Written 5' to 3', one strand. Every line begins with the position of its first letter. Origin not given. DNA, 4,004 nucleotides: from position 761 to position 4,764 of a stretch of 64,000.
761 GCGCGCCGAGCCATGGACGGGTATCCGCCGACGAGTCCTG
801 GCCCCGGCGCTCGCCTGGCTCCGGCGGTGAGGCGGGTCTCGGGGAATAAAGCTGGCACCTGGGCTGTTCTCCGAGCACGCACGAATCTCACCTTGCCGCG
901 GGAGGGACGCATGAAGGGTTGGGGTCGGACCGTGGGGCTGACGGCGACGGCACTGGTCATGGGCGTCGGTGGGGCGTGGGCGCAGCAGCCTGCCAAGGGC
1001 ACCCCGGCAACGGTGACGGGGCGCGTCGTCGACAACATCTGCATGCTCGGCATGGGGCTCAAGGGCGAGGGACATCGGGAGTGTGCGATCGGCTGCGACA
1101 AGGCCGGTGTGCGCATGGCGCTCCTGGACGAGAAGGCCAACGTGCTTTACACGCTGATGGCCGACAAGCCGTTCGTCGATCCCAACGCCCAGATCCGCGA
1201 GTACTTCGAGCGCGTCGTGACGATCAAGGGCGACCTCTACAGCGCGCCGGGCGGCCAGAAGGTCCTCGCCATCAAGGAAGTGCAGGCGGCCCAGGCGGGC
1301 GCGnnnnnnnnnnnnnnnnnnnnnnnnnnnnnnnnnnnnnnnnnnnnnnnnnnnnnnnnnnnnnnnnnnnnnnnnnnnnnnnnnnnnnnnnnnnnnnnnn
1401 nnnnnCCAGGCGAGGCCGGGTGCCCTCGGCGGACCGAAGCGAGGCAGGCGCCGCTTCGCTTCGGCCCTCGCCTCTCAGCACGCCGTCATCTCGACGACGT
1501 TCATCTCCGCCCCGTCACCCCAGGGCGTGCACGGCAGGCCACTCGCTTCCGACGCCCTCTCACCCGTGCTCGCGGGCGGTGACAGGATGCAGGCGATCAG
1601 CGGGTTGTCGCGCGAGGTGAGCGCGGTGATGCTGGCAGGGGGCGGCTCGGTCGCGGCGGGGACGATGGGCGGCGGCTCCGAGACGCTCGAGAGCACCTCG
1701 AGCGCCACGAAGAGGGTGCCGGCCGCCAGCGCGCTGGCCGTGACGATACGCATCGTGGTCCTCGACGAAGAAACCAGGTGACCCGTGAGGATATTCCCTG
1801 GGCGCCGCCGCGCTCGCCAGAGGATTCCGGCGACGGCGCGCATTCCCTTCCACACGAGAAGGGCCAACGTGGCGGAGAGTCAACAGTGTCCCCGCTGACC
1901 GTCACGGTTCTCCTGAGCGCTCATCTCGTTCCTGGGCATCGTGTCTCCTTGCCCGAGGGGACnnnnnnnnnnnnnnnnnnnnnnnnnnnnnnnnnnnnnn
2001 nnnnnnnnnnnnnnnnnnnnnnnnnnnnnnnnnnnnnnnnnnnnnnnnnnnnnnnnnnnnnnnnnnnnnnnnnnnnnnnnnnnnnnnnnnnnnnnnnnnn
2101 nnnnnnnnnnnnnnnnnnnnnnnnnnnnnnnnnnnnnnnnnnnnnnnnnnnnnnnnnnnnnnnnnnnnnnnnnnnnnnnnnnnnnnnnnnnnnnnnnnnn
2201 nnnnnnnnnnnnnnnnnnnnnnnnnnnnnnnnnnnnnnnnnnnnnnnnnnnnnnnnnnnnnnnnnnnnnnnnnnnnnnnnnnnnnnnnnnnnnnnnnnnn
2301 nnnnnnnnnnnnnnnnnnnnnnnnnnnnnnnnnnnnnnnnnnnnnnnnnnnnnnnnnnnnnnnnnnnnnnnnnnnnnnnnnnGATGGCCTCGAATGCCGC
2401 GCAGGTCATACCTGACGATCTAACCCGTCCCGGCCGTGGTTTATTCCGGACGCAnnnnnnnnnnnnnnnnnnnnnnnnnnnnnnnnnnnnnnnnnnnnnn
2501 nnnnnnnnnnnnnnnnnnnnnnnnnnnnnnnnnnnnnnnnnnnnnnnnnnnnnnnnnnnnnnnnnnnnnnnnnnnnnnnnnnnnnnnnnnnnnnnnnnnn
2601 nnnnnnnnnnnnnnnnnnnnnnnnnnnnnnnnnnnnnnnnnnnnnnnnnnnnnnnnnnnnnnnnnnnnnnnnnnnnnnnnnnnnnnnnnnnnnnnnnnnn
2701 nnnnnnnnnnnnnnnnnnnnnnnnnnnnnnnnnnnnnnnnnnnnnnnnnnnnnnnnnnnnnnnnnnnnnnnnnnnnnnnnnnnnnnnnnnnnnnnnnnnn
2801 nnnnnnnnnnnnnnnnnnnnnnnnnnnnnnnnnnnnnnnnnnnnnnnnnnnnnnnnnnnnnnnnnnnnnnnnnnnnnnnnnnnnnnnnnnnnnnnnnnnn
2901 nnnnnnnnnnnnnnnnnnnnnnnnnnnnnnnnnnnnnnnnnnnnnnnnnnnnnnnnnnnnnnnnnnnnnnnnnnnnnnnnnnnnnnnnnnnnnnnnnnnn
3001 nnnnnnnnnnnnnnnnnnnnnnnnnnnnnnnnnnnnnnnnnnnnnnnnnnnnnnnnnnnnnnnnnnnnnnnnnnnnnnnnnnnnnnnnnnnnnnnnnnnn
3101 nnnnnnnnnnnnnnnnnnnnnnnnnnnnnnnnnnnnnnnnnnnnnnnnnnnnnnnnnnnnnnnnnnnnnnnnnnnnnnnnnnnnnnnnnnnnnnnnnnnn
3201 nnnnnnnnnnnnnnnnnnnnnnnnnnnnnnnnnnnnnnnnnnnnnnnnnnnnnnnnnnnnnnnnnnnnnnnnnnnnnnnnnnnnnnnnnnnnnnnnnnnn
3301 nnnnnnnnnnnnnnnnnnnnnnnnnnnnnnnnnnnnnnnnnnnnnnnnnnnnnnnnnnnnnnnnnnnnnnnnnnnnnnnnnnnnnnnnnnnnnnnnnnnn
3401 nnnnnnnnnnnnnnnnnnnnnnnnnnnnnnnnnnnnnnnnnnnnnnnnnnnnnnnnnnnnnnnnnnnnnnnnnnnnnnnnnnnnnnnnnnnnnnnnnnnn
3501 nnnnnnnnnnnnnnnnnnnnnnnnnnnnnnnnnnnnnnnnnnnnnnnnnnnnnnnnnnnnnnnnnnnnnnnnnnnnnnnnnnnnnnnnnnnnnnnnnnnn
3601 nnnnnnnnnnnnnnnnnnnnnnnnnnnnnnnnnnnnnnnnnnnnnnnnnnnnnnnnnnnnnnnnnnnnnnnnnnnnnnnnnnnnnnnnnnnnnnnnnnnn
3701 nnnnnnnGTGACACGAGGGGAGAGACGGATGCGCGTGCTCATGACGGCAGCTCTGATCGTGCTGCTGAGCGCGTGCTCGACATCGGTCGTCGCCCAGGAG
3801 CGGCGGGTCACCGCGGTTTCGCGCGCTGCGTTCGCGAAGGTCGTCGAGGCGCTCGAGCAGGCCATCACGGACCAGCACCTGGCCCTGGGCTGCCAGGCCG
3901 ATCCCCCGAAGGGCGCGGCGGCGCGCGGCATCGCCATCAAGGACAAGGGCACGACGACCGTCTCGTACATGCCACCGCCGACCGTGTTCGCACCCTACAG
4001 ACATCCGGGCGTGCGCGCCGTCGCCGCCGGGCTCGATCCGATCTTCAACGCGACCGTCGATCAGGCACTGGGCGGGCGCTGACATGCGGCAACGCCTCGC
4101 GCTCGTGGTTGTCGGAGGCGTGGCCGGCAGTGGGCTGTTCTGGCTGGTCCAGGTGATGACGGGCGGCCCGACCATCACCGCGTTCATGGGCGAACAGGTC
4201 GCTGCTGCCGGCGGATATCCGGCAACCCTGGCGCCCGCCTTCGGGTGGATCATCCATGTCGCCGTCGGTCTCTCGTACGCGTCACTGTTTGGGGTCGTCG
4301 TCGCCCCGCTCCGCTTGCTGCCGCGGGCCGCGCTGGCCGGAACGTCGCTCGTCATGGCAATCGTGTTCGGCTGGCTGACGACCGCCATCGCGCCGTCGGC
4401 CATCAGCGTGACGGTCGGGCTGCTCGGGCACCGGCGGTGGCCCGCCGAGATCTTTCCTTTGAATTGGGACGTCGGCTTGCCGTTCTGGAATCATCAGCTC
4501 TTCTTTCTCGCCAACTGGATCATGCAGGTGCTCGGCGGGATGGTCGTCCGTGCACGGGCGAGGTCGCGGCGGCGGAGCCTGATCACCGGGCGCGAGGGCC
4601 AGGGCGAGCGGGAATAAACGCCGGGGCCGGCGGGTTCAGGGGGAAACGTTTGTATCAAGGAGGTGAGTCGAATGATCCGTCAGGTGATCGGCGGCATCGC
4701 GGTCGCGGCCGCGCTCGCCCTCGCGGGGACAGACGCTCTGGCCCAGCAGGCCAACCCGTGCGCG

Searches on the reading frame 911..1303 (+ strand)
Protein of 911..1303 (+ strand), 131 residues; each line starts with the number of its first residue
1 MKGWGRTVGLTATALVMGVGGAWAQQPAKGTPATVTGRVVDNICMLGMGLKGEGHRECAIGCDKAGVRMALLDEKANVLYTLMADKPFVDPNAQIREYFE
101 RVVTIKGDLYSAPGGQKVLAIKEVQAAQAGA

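Call 81: find_homologous_proteins(query=window:911-1303:+, max_evalue=0.001)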
Query window:911-1303:+ (131 aa): 227 proteins with E <= 0.001 among 257 candidates; the best 120 are listed.
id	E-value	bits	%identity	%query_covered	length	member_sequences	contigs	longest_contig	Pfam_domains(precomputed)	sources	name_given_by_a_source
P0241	4.9e-68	245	86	95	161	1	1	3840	-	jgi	-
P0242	6.9e-67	241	86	98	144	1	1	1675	-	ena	-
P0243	8.4e-67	241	84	100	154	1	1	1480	-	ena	-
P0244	5.6e-63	229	82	100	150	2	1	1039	-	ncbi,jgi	-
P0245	2.1e-61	223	80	100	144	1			-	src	-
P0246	2.5e-61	223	77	99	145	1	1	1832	-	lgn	-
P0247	3.6e-61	223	80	100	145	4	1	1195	-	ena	-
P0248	3.8e-61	223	80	100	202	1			-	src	-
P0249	2.5e-60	220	82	100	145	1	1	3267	-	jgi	jgi:hypothetical protein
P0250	3.6e-60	219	79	96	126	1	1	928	-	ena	-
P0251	7.0e-60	219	82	100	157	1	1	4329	-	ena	-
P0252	1.6e-59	217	79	100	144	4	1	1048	-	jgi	jgi:hypothetical protein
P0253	2.0e-59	217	80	98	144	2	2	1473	-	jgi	jgi:hypothetical protein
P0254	2.4e-59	217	91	74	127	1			-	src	-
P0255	3.3e-59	216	79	100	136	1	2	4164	-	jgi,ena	-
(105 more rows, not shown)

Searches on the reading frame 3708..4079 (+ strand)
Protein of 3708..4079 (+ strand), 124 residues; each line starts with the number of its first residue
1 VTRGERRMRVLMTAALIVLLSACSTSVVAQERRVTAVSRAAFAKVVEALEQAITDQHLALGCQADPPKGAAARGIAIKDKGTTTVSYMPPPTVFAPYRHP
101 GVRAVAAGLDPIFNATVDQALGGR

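Call 5: search_protein_families(library=pfam, proteins=[window:3708-4079:+], max_evalue=0.01)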
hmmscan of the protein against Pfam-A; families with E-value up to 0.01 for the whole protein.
window:3708-4079:+ (124 aa): 0 families

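Call 6: search_protein_families(library=ncbifam, proteins=[window:3708-4079:+], max_evalue=0.01)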
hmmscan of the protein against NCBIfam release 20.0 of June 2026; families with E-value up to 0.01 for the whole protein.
window:3708-4079:+ (124 aa): 1 family
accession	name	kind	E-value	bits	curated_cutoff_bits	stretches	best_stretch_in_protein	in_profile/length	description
NF041601.1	PA5502_lipo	equivalog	0.0046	16.6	285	1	8-59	6-52/237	PA5502 family lipoprotein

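Call 63: search_protein_families(library=pfam, proteins=[window:3708-4079:+], max_evalue=1)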
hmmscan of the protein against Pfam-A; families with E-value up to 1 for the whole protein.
window:3708-4079:+ (124 aa): 3 families
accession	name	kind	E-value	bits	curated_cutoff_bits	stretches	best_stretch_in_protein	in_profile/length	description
PF25055.1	DUF7792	-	0.085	13.5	27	1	18-55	75-111/120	Domain of unknown function (DUF7792)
PF04260.17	DUF436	-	0.092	12.8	25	1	18-64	20-66/171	Protein of unknown function (DUF436)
PF20101.4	DUF6491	-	0.33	11.4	27.5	1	8-45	3-42/138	Family of unknown function (DUF6491)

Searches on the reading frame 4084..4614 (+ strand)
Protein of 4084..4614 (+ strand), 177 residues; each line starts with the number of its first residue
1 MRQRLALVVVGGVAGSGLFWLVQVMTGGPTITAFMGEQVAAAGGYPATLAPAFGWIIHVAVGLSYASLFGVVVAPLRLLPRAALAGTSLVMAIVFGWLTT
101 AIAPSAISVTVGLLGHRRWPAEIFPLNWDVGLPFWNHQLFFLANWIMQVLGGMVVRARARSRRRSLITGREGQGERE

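Call 5: search_protein_families(library=pfam, proteins=[window:4084-4614:+], max_evalue=0.01)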
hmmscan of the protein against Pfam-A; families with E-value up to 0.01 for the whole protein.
window:4084-4614:+ (177 aa): 0 families

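Call 6: search_protein_families(library=ncbifam, proteins=[window:4084-4614:+], max_evalue=0.01)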
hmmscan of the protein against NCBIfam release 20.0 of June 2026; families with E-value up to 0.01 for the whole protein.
window:4084-4614:+ (177 aa): 0 families

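Call 63: search_protein_families(library=pfam, proteins=[window:4084-4614:+], max_evalue=1)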
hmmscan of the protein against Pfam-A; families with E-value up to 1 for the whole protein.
window:4084-4614:+ (177 aa): 2 families
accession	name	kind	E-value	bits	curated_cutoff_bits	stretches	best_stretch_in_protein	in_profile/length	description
PF17173.10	DUF5129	-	0.13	11.8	27.3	1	131-165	127-164/337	Domain of unknown function (DUF5129)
PF19982.4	DUF6418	-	0.57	10.8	25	0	16-98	6-88/109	Family of unknown function (DUF6418)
